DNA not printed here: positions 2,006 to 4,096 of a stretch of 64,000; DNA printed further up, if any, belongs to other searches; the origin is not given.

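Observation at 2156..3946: Initiating WecA/MraY-type transferase fused to the membrane plus CoA_binding module normally found at the N-terminus of WbaP/PglF/CapD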

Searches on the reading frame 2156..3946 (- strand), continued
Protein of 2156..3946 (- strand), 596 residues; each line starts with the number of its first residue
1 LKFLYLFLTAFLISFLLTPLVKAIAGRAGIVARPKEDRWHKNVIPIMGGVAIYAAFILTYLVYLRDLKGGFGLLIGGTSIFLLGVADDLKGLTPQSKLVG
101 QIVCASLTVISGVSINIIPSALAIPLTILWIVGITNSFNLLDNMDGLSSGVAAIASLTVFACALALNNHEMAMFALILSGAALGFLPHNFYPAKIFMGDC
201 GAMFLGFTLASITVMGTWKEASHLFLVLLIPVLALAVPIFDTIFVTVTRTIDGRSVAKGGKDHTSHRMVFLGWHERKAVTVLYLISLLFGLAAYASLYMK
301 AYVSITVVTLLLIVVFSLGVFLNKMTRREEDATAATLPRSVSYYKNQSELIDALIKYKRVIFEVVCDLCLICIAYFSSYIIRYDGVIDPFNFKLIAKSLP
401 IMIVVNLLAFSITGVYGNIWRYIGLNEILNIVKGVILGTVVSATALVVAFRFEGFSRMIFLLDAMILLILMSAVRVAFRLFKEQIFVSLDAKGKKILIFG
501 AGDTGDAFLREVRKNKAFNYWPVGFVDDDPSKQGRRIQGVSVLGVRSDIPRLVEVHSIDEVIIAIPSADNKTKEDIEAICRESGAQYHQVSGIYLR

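Call 72: find_homologous_proteins(query=A3, max_evalue=1e-30)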
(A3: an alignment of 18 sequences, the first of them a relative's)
Query A3 (18 sequences) (593 aa, profile of the alignment): 5319 proteins with E <= 1e-30 among 8000 candidates; the best 120 are listed.
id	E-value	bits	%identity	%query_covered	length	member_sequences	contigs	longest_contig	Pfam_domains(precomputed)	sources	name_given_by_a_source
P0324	2.3e-228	777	35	100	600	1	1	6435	PF13727.13,PF00953.27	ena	-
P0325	1.7e-227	775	34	95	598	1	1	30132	PF13727.13,PF00953.27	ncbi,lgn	-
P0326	2.2e-227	774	32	100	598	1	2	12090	PF13727.13,PF00953.27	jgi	-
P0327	2.7e-227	774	35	95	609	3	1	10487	PF13727.13,PF00953.27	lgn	-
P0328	2.7e-227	774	34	99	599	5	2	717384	PF13727.13,PF00953.27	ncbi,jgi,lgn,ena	ncbi:MAG TPA: hypothetical protein VF543_00660 [Pyrinomonadaceae bacterium]|jgi:UDP-GlcNAc:undecapre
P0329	7.3e-227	772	36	100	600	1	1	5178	PF13727.13,PF00953.27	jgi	jgi:UDP-GlcNAc:undecaprenyl-phosphate/decaprenyl-phosphate GlcNAc-1-phosphate transferase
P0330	9.3e-227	772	34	99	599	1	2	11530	PF13727.13,PF00953.27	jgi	jgi:UDP-GlcNAc:undecaprenyl-phosphate/decaprenyl-phosphate GlcNAc-1-phosphate transferase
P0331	1.1e-226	772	32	100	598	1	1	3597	PF13727.13,PF00953.27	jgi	jgi:UDP-GlcNAc:undecaprenyl-phosphate/decaprenyl-phosphate GlcNAc-1-phosphate transferase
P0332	1.4e-226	771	35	99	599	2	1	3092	PF13727.13,PF00953.27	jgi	jgi:UDP-GlcNAc:undecaprenyl-phosphate/decaprenyl-phosphate GlcNAc-1-phosphate transferase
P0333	2.8e-226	771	32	100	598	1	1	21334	PF13727.13,PF00953.27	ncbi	-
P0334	3.6e-226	770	34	100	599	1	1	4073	PF13727.13,PF00953.27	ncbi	-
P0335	4.7e-226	770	33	99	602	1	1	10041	PF13727.13,PF00953.27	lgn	-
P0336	1.2e-225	768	33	100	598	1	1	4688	PF13727.13,PF00953.27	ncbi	-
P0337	1.2e-225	768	34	98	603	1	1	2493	PF13727.13,PF00953.27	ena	-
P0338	1.6e-225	768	35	99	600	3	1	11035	PF13727.13,PF00953.27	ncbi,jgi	ncbi:MAG TPA: hypothetical protein VIG25_12595 [Pyrinomonadaceae bacterium]|jgi:UDP-GlcNAc:undecapre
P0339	1.7e-225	768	35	99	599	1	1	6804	PF13727.13,PF00953.27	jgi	-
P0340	2.6e-225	767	34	95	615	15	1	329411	PF13727.13,PF00953.27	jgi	jgi:UDP-GlcNAc:undecaprenyl-phosphate GlcNAc-1-phosphate transferase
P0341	3.4e-225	767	34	97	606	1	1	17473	PF13727.13,PF00953.27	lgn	-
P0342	4.7e-225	766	35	99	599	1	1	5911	PF13727.13,PF00953.27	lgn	-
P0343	4.8e-225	766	34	100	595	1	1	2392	PF13727.13,PF00953.27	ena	-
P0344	4.8e-225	766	34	99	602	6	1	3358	PF13727.13,PF00953.27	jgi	jgi:UDP-GlcNAc:undecaprenyl-phosphate GlcNAc-1-phosphate transferase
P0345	5.0e-225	766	36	94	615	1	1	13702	PF13727.13,PF00953.27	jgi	jgi:UDP-GlcNAc:undecaprenyl-phosphate GlcNAc-1-phosphate transferase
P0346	5.4e-225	766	33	97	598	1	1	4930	PF13727.13,PF00953.27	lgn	-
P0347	5.5e-225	766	33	100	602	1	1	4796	PF13727.13,PF00953.27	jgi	jgi:UDP-GlcNAc:undecaprenyl-phosphate GlcNAc-1-phosphate transferase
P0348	1.0e-224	765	35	100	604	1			PF13727.13,PF00953.27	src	-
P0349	1.1e-224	765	33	95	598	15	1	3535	PF13727.13,PF00953.27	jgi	jgi:UDP-GlcNAc:undecaprenyl-phosphate GlcNAc-1-phosphate transferase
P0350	1.4e-224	765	35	99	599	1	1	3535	PF13727.13,PF00953.27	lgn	-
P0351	1.8e-224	765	34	99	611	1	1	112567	PF13727.13,PF00953.27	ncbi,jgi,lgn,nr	ncbi:MAG: UDP-GlcNAc:undecaprenyl-phosphate/decaprenyl-phosphate GlcNAc-phosphate transferase [Acido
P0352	4.9e-224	763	32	100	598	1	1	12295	PF13727.13,PF00953.27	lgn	-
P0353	5.2e-224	763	35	99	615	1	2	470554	PF13727.13,PF00953.27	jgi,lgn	jgi:UDP-GlcNAc:undecaprenyl-phosphate GlcNAc-1-phosphate transferase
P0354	5.9e-224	763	35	99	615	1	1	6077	PF13727.13,PF00953.27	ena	-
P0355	6.9e-224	763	33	97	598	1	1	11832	PF13727.13,PF00953.27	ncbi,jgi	jgi:UDP-GlcNAc:undecaprenyl-phosphate GlcNAc-1-phosphate transferase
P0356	7.2e-224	763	35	97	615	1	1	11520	PF13727.13,PF00953.27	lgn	-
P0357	8.6e-224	762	35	99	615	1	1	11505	PF13727.13,PF00953.27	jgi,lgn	jgi:UDP-GlcNAc:undecaprenyl-phosphate GlcNAc-1-phosphate transferase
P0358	9.8e-224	762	35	99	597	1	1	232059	PF13727.13,PF00953.27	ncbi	-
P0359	1.1e-223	762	36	99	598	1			PF13727.13,PF00953.27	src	-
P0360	1.1e-223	762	34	97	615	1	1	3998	PF13727.13,PF00953.27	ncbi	-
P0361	1.2e-223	762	34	97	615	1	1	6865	PF13727.13,PF00953.27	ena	-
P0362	1.2e-223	762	35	99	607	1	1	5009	PF13727.13,PF00953.27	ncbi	-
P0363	1.2e-223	762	35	99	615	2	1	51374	PF13727.13,PF00953.27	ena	-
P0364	1.4e-223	762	33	99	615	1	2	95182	PF13727.13,PF00953.27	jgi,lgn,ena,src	jgi:UDP-GlcNAc:undecaprenyl-phosphate GlcNAc-1-phosphate transferase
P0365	1.6e-223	761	35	99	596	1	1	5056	PF13727.13,PF00953.27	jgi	-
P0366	1.7e-223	761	35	99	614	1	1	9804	PF13727.13,PF00953.27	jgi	jgi:UDP-GlcNAc:undecaprenyl-phosphate GlcNAc-1-phosphate transferase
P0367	2.1e-223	761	35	95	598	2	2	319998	PF13727.13,PF00953.27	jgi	jgi:UDP-GlcNAc:undecaprenyl-phosphate GlcNAc-1-phosphate transferase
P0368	2.2e-223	761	33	100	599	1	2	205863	PF13727.13,PF00953.27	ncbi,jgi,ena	ncbi:MAG TPA: hypothetical protein VGC66_18070 [Pyrinomonadaceae bacterium]|jgi:UDP-GlcNAc:undecapre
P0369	2.7e-223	761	35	99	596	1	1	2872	PF13727.13,PF00953.27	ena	-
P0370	3.5e-223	760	34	97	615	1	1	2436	PF13727.13,PF00953.27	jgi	jgi:UDP-GlcNAc:undecaprenyl-phosphate/decaprenyl-phosphate GlcNAc-1-phosphate transferase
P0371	3.6e-223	760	33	99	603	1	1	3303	PF13727.13,PF00953.27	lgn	-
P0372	4.1e-223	760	35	99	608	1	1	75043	PF13727.13,PF00953.27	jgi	jgi:UDP-GlcNAc:undecaprenyl-phosphate GlcNAc-1-phosphate transferase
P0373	4.5e-223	760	34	100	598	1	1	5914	PF13727.13,PF00953.27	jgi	jgi:UDP-GlcNAc:undecaprenyl-phosphate GlcNAc-1-phosphate transferase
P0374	5.0e-223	760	35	99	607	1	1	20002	PF13727.13,PF00953.27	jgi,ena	-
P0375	5.4e-223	760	35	99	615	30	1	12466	PF13727.13,PF00953.27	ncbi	-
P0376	5.7e-223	760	36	94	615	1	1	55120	PF13727.13,PF00953.27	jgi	jgi:UDP-GlcNAc:undecaprenyl-phosphate/decaprenyl-phosphate GlcNAc-1-phosphate transferase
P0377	6.3e-223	759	36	97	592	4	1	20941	PF13727.13,PF00953.27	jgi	jgi:UDP-GlcNAc:undecaprenyl-phosphate GlcNAc-1-phosphate transferase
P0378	6.6e-223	759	33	97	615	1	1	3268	PF13727.13,PF00953.27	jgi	-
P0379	8.4e-223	759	35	95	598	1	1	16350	PF13727.13,PF00953.27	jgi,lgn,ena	-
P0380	9.5e-223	759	36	94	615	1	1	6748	PF13727.13,PF00953.27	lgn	-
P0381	1.0e-222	759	36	99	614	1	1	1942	PF13727.13,PF00953.27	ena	-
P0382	1.1e-222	759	35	97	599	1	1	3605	PF13727.13,PF00953.27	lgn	-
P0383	1.1e-222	759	35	94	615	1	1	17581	PF13727.13,PF00953.27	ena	-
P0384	1.1e-222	759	35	99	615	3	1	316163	PF13727.13,PF00953.27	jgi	jgi:UDP-GlcNAc:undecaprenyl-phosphate GlcNAc-1-phosphate transferase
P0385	1.3e-222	758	35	98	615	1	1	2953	PF13727.13,PF00953.27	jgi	jgi:UDP-GlcNAc:undecaprenyl-phosphate GlcNAc-1-phosphate transferase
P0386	1.5e-222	758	35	94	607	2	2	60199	PF13727.13,PF00953.27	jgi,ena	-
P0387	1.5e-222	758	34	99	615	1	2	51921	PF13727.13,PF00953.27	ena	-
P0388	2.0e-222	758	36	95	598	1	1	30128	PF13727.13,PF00953.27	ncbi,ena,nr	ncbi:MAG TPA: hypothetical protein VJ749_17400 [Pyrinomonadaceae bacterium]|nr:hypothetical protein 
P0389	3.0e-222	757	36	97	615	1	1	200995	PF13727.13,PF00953.27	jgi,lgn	jgi:UDP-GlcNAc:undecaprenyl-phosphate GlcNAc-1-phosphate transferase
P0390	3.7e-222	757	35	98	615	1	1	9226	PF13727.13,PF00953.27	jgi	-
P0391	4.5e-222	757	35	98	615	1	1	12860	PF13727.13,PF00953.27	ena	-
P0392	5.0e-222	756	34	99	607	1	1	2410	PF13727.13,PF00953.27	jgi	jgi:UDP-GlcNAc:undecaprenyl-phosphate GlcNAc-1-phosphate transferase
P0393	5.1e-222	756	31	96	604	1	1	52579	PF13727.13,PF00953.27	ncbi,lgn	ncbi:MAG: hypothetical protein ACE5GV_00035 [Candidatus Scalindua sp.]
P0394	6.0e-222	756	35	98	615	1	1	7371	PF13727.13,PF00953.27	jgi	jgi:UDP-GlcNAc:undecaprenyl-phosphate GlcNAc-1-phosphate transferase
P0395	6.8e-222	756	35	99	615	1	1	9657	PF13727.13,PF00953.27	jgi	jgi:UDP-GlcNAc:undecaprenyl-phosphate GlcNAc-1-phosphate transferase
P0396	6.8e-222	756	34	98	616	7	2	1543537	PF13727.13,PF00953.27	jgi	jgi:UDP-GlcNAc:undecaprenyl-phosphate GlcNAc-1-phosphate transferase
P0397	7.3e-222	756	34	99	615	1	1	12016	PF13727.13,PF00953.27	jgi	jgi:UDP-GlcNAc:undecaprenyl-phosphate/decaprenyl-phosphate GlcNAc-1-phosphate transferase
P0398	8.8e-222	756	35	99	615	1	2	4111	PF13727.13,PF00953.27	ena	-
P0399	9.8e-222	756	35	99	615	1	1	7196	PF13727.13,PF00953.27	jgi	jgi:UDP-GlcNAc:undecaprenyl-phosphate/decaprenyl-phosphate GlcNAc-1-phosphate transferase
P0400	1.0e-221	755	35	99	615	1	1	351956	PF13727.13,PF00953.27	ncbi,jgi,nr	ncbi:MAG: UDP-GlcNAc:undecaprenyl-phosphate/decaprenyl-phosphate GlcNAc-phosphate transferase [Blast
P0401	1.0e-221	755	34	95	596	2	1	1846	PF13727.13,PF00953.27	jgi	jgi:UDP-GlcNAc:undecaprenyl-phosphate GlcNAc-1-phosphate transferase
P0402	1.3e-221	755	36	99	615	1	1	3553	PF13727.13,PF00953.27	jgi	jgi:UDP-GlcNAc:undecaprenyl-phosphate GlcNAc-1-phosphate transferase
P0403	1.7e-221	755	35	95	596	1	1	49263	PF13727.13,PF00953.27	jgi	jgi:UDP-GlcNAc:undecaprenyl-phosphate GlcNAc-1-phosphate transferase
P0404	2.0e-221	754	34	99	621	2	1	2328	PF13727.13,PF00953.27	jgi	jgi:UDP-GlcNAc:undecaprenyl-phosphate GlcNAc-1-phosphate transferase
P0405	2.2e-221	754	36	94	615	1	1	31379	PF13727.13,PF00953.27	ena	-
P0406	3.0e-221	754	36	94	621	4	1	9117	PF13727.13,PF00953.27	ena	-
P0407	4.6e-221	753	36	99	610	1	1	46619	PF13727.13,PF00953.27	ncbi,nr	ncbi:MAG: UDP-GlcNAc:undecaprenyl-phosphate/decaprenyl-phosphate GlcNAc-phosphate transferase [Blast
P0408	4.7e-221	753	34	99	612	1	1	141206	PF13727.13,PF00953.27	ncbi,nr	ncbi:MAG TPA: hypothetical protein VFI24_23065 [Pyrinomonadaceae bacterium]|nr:hypothetical protein 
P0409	5.0e-221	753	35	98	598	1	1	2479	PF13727.13,PF00953.27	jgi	jgi:UDP-GlcNAc:undecaprenyl-phosphate GlcNAc-1-phosphate transferase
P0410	5.4e-221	753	34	99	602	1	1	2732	PF13727.13,PF00953.27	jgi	jgi:UDP-GlcNAc:undecaprenyl-phosphate GlcNAc-1-phosphate transferase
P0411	6.3e-221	753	36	94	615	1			PF13727.13,PF00953.27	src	-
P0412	7.2e-221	753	34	95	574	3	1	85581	PF13727.13,PF00953.27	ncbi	ncbi:MAG: hypothetical protein AABN95_14330 [Acidobacteriota bacterium]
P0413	8.9e-221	752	34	99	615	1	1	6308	PF13727.13,PF00953.27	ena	-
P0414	9.6e-221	752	34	97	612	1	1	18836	PF13727.13,PF00953.27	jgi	jgi:UDP-GlcNAc:undecaprenyl-phosphate GlcNAc-1-phosphate transferase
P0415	1.0e-220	752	35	99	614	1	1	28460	PF13727.13,PF00953.27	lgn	-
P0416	1.0e-220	752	34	99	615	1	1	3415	PF13727.13,PF00953.27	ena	-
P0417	1.1e-220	752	35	99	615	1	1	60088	PF13727.13,PF00953.27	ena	-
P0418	1.2e-220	752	36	94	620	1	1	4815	PF13727.13,PF00953.27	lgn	-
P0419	1.2e-220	752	35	94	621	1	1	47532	PF13727.13,PF00953.27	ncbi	-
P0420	1.3e-220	752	36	99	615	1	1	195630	PF13727.13,PF00953.27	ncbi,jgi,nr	ncbi:MAG: UDP-GlcNAc:undecaprenyl-phosphate/decaprenyl-phosphate GlcNAc-phosphate transferase [Blast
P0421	1.4e-220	752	34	98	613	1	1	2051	PF13727.13,PF00953.27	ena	-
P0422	1.4e-220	752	34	99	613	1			PF13727.13,PF00953.27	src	-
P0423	1.5e-220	752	35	99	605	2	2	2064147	PF13727.13,PF00953.27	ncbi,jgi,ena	ncbi:MAG TPA: hypothetical protein VF666_17640 [Pyrinomonadaceae bacterium]|jgi:UDP-GlcNAc:undecapre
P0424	1.5e-220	752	34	99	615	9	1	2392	PF13727.13,PF00953.27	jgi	jgi:UDP-GlcNAc:undecaprenyl-phosphate/decaprenyl-phosphate GlcNAc-1-phosphate transferase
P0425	1.5e-220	752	34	98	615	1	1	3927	PF13727.13,PF00953.27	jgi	-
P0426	1.8e-220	751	36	98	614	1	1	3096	PF13727.13,PF00953.27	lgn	-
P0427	1.9e-220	751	36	94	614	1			PF13727.13,PF00953.27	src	-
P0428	1.9e-220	751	34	97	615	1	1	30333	PF13727.13,PF00953.27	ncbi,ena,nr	ncbi:MAG TPA: hypothetical protein VJT71_02555 [Pyrinomonadaceae bacterium]|nr:hypothetical protein 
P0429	2.1e-220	751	34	99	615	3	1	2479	PF13727.13,PF00953.27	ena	-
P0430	2.2e-220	751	37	95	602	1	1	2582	PF13727.13,PF00953.27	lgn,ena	-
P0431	2.2e-220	751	34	99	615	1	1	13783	PF13727.13,PF00953.27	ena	-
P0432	2.8e-220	751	35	99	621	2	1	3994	PF13727.13,PF00953.27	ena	-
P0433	2.9e-220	751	34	99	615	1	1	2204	PF13727.13,PF00953.27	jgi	-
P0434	4.6e-220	750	36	99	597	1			PF13727.13,PF00953.27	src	-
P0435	5.3e-220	750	34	99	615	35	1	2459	PF13727.13,PF00953.27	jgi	-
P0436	6.0e-220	750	34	99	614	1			PF13727.13,PF00953.27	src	-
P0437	7.2e-220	749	35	99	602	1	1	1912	PF13727.13,PF00953.27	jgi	-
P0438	7.6e-220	749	34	98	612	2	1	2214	PF13727.13,PF00953.27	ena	-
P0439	7.6e-220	749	35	94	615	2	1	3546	PF13727.13,PF00953.27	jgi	-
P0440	8.3e-220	749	37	99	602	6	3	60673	PF13727.13,PF00953.27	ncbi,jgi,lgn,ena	ncbi:hypothetical protein BH18ACI2_BH18ACI2_25280 [soil metagenome]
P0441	9.0e-220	749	34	98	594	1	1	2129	PF13727.13,PF00953.27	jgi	-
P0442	9.6e-220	749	35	97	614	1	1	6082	PF13727.13,PF00953.27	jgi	jgi:UDP-GlcNAc:undecaprenyl-phosphate GlcNAc-1-phosphate transferase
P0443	1.4e-219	748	35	99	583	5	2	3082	PF13727.13,PF00953.27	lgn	-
